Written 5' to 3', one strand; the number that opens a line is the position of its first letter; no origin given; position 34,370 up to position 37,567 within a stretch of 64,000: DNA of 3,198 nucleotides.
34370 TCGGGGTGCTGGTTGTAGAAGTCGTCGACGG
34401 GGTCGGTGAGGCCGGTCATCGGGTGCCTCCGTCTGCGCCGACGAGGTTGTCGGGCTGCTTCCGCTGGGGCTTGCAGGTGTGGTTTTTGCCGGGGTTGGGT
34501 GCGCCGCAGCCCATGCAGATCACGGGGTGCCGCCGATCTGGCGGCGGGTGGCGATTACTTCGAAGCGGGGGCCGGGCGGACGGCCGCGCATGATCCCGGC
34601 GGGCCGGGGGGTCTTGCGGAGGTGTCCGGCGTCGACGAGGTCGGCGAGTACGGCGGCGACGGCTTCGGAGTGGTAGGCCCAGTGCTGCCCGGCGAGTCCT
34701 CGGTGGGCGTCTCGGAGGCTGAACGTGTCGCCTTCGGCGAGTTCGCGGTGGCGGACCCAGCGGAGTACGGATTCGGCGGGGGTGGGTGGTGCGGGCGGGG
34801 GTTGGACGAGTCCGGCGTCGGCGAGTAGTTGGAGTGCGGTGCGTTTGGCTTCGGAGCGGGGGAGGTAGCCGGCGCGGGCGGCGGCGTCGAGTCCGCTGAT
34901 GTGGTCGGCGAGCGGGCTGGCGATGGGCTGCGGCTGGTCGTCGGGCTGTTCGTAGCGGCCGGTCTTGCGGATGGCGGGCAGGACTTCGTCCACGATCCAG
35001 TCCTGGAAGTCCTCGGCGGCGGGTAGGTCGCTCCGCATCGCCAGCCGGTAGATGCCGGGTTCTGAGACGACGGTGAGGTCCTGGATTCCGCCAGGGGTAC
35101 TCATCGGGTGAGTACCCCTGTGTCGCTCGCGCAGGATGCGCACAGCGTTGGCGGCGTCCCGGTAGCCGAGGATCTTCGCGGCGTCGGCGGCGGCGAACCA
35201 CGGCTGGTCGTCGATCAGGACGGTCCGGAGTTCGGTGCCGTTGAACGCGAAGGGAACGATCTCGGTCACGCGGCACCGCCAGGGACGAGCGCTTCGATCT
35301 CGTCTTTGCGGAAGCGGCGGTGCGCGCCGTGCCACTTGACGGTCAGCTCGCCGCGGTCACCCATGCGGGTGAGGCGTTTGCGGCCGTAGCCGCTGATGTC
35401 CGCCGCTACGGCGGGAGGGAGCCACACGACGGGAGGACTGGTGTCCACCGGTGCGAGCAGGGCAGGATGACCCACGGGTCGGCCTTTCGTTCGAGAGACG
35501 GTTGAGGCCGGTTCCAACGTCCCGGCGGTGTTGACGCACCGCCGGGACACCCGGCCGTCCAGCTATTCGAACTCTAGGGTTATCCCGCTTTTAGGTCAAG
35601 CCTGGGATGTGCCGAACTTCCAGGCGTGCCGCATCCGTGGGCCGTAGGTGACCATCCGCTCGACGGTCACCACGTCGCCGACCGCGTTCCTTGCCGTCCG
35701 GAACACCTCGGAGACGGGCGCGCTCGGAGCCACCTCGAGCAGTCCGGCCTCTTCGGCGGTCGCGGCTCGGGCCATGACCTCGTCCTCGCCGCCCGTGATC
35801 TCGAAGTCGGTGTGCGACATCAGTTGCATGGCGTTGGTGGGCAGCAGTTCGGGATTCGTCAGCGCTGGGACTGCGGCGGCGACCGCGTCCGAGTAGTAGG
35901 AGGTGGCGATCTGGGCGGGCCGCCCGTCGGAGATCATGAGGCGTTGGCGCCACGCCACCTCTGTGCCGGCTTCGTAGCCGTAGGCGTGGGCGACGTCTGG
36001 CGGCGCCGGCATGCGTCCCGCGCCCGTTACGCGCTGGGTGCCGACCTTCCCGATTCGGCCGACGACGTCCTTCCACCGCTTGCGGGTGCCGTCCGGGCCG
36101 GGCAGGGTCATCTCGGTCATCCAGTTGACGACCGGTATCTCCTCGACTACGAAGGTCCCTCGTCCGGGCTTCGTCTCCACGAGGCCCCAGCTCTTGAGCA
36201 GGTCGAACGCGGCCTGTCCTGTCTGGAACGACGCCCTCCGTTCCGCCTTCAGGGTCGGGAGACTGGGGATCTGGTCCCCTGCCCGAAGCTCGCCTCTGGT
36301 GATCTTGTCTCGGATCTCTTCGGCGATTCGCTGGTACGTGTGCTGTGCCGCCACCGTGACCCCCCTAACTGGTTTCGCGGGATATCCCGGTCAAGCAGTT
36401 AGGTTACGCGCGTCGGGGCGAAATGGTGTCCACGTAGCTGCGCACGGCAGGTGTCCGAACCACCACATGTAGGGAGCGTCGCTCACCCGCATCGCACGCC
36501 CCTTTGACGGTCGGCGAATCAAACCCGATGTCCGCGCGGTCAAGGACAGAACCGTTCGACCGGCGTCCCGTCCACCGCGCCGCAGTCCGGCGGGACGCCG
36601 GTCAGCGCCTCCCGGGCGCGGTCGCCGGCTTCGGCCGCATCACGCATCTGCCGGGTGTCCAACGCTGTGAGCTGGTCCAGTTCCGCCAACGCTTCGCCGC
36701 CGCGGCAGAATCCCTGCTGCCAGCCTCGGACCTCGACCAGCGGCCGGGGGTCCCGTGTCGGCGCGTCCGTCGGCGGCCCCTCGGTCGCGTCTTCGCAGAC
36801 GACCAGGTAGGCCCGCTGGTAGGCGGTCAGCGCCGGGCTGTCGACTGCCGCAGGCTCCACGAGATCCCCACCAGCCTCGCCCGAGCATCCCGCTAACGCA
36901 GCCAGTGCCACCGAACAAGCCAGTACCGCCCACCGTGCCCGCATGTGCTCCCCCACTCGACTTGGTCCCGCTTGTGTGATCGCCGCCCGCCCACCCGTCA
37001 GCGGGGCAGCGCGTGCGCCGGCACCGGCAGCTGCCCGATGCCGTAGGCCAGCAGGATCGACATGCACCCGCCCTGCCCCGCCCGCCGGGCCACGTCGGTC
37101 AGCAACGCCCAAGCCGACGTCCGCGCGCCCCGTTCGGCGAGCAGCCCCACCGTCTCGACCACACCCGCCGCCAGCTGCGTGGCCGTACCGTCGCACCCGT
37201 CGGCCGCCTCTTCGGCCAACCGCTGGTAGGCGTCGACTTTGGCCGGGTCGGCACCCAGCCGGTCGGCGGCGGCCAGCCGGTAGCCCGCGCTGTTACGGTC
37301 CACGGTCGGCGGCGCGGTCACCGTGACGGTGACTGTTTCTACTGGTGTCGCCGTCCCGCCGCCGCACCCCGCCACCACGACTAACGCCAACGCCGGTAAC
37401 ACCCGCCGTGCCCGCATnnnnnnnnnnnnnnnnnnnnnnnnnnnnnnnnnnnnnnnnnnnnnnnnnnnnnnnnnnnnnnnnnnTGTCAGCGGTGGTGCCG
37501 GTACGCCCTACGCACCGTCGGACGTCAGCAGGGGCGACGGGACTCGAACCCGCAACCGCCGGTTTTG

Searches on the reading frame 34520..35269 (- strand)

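Call 13: search_protein_families(library=pfam, proteins=[window:34520-35269:-], max_evalue=0.01)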
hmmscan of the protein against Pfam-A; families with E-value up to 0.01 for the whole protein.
window:34520-35269:- (249 aa): 1 family
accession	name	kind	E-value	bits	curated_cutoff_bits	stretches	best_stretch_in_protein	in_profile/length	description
PF02498.22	Bro-N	-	3.6e-21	76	25.6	1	13-98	1-96/96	BRO family, N-terminal domain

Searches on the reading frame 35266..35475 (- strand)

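Call 13: search_protein_families(library=pfam, proteins=[window:35266-35475:-], max_evalue=0.01)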
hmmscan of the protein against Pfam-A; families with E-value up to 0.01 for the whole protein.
window:35266-35475:- (69 aa): 1 family
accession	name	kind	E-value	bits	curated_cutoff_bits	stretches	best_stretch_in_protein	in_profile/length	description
PF12728.13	HTH_17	-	1.3e-05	25.8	27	1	22-63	5-46/51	Helix-turn-helix domain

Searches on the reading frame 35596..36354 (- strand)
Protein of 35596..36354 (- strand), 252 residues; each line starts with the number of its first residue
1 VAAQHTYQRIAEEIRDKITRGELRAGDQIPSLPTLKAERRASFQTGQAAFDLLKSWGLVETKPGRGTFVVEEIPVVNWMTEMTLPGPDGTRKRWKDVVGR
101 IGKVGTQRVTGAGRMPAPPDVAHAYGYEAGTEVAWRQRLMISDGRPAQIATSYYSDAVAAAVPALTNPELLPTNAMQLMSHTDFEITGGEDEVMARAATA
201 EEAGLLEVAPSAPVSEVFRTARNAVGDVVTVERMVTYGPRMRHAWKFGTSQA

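Call 13: search_protein_families(library=pfam, proteins=[window:35596-36354:-], max_evalue=0.01)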
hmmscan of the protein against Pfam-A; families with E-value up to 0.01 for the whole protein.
window:35596-36354:- (252 aa): 2 families
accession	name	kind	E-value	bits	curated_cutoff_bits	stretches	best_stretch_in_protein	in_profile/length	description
PF07702.18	UTRA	-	8.1e-16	58.5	23.8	1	102-238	3-137/141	UTRA domain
PF00392.27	GntR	-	8.6e-14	51.4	27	1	6-69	1-64/64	Bacterial regulatory proteins, gntR family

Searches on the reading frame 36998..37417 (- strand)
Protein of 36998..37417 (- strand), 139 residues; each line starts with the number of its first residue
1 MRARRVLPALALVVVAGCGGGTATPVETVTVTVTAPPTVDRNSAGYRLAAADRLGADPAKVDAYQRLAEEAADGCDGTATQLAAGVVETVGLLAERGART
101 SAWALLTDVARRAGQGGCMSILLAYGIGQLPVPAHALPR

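Call 13: search_protein_families(library=pfam, proteins=[window:36998-37417:-], max_evalue=0.01)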
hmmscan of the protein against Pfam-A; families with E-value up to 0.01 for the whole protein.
window:36998-37417:- (139 aa): 0 families

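Call 15: search_protein_families(library=phrogs, proteins=[window:36998-37417:-], max_evalue=0.001)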
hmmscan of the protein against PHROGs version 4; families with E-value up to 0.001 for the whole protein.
window:36998-37417:- (139 aa): 0 families

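Call 105: find_homologous_proteins(query=window:36998-37417:-, max_evalue=0.001)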
Query window:36998-37417:- (139 aa): 5 proteins with E <= 0.001 among 1421 candidates.
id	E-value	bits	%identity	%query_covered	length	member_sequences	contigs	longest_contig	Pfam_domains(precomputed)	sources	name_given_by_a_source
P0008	3.5e-68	245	91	100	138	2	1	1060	-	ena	-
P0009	2.3e-65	236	84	100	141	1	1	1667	-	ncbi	-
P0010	6.8e-61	222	94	72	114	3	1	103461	-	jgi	jgi:hypothetical protein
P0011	6.0e-54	199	74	100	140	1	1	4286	-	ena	-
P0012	3.8e-52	194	75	100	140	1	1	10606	-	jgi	jgi:hypothetical protein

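Call 106: find_encoding_contigs(protein=P0012, flank=10000, max_places=3)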
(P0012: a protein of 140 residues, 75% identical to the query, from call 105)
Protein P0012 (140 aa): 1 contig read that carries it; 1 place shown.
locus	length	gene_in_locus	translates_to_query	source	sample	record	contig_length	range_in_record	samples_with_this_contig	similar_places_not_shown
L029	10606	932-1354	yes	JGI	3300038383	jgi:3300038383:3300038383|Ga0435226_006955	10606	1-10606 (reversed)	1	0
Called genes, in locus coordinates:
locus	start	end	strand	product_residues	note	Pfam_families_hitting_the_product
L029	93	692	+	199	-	PF14528:LAGLIDADG_3 (faint)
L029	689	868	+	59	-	-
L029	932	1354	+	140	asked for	-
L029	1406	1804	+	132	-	-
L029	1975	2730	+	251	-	PF00392:GntR, PF07702:UTRA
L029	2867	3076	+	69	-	-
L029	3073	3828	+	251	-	PF02498:Bro-N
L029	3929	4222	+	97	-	-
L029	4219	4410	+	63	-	-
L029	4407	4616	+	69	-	-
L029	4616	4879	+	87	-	-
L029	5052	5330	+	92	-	-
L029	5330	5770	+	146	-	-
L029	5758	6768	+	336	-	-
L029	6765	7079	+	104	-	-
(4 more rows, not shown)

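Call 107: find_encoding_contigs(protein=P0011, flank=5000, max_places=3)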
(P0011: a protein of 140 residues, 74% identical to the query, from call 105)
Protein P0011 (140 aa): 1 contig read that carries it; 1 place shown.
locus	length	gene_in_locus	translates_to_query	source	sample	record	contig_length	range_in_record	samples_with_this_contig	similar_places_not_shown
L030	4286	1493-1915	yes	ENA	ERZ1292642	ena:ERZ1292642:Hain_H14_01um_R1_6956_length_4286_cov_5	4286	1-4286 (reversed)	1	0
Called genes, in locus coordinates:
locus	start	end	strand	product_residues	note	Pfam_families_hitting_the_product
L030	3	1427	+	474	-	?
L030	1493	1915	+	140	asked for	-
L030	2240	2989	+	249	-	PF00392:GntR, PF07702:UTRA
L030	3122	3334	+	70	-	-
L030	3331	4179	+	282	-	-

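Call 108: find_encoding_contigs(protein=P0009, flank=5000, max_places=3)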
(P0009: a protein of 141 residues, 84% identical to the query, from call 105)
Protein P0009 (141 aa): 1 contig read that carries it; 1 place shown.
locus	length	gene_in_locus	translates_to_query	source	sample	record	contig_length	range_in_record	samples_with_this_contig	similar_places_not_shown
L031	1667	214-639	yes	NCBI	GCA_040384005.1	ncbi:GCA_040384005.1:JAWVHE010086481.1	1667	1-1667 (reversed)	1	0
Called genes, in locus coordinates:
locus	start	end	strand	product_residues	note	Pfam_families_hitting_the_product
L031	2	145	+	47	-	?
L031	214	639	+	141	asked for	-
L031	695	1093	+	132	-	-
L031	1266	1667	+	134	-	?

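Call 109: find_encoding_contigs(protein=P0008, flank=5000, max_places=3)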
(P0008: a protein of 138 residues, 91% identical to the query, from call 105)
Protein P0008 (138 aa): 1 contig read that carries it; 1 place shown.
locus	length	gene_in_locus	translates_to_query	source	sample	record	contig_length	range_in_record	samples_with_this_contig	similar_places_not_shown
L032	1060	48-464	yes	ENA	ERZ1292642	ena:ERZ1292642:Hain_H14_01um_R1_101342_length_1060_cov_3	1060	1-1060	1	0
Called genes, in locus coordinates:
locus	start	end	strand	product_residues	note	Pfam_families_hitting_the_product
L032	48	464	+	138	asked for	-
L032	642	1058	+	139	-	?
